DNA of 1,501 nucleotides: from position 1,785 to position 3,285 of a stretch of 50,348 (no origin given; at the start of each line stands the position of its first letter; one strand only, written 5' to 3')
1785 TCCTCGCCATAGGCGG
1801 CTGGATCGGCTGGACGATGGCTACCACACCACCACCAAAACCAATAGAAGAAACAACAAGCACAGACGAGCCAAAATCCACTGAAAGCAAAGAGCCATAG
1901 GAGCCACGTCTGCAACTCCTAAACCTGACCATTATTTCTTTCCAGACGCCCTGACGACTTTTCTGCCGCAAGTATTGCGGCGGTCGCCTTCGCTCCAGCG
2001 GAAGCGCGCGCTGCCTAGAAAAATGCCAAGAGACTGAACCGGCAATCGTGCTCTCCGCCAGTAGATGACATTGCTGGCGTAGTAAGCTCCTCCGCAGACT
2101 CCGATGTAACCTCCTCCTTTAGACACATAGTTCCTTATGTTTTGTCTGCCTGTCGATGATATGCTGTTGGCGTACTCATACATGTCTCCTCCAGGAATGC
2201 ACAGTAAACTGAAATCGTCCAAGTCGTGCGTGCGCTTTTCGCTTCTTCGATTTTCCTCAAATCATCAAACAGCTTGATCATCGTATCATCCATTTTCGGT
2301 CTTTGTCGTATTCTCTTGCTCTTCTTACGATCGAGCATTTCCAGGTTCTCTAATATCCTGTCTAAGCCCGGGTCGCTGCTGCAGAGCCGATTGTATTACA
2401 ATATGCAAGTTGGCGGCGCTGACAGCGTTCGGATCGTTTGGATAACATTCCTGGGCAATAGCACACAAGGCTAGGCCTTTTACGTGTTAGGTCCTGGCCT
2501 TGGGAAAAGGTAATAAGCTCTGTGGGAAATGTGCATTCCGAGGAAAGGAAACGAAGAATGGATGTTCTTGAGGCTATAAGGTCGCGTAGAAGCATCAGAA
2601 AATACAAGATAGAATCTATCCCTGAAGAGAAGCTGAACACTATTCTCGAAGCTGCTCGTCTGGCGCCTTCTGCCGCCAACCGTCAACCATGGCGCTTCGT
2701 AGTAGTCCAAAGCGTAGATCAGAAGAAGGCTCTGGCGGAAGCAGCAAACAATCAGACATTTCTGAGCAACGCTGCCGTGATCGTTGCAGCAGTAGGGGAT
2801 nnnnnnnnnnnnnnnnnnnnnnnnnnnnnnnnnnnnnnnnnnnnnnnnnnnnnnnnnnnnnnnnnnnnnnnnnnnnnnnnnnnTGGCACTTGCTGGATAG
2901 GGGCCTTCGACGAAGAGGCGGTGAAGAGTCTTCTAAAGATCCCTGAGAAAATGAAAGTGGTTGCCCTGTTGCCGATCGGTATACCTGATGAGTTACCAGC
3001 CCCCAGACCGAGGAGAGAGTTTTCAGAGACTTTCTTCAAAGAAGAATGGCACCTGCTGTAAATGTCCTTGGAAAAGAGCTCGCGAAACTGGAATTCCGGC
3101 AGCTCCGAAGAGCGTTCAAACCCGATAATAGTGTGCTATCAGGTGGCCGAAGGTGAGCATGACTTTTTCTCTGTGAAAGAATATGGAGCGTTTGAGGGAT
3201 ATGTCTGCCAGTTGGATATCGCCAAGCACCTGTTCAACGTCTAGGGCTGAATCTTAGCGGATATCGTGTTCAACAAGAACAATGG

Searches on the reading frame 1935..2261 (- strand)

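Call 17: search_protein_families(library=pfam, proteins=[window:1935-2261:-], max_evalue=0.05)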
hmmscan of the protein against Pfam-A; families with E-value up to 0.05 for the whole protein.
window:1935-2261:- (109 aa): 3 families
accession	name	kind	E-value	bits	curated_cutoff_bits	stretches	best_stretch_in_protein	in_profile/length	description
PF09825.15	BPL_N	-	7e-15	55.1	24.2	1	18-71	51-104/283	Biotin-protein ligase, N terminal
PF07685.20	GATase_3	-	4.5e-05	23.6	27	1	6-64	29-90/196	CobB/CobQ-like glutamine amidotransferase domain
PF06283.17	ThuA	-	0.023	15.4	33.4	1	14-66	48-96/209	Trehalose utilisation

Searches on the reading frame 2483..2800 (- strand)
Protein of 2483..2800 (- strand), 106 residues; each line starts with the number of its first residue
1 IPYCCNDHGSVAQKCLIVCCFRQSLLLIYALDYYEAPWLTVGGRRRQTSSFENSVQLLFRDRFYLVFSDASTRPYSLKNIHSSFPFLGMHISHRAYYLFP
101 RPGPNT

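Call 17: search_protein_families(library=pfam, proteins=[window:2483-2800:-], max_evalue=0.05)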
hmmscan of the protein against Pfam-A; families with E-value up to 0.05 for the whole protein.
window:2483-2800:- (106 aa): 1 family
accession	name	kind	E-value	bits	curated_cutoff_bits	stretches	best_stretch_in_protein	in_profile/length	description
PF00045.24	Hemopexin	-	0.019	15.3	21.3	1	58-88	14-44/45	Hemopexin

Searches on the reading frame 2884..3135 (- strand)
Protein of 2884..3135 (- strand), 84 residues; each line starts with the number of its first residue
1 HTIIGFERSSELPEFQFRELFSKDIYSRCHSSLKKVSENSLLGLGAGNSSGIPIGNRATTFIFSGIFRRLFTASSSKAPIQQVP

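Call 17: search_protein_families(library=pfam, proteins=[window:2884-3135:-], max_evalue=0.05)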
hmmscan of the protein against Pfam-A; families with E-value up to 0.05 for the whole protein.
window:2884-3135:- (84 aa): 1 family
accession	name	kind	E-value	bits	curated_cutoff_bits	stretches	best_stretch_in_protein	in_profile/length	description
PF14602.12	Hexapep_2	-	0.042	14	27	0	38-59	6-25/34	Hexapeptide repeat of succinyl-transferase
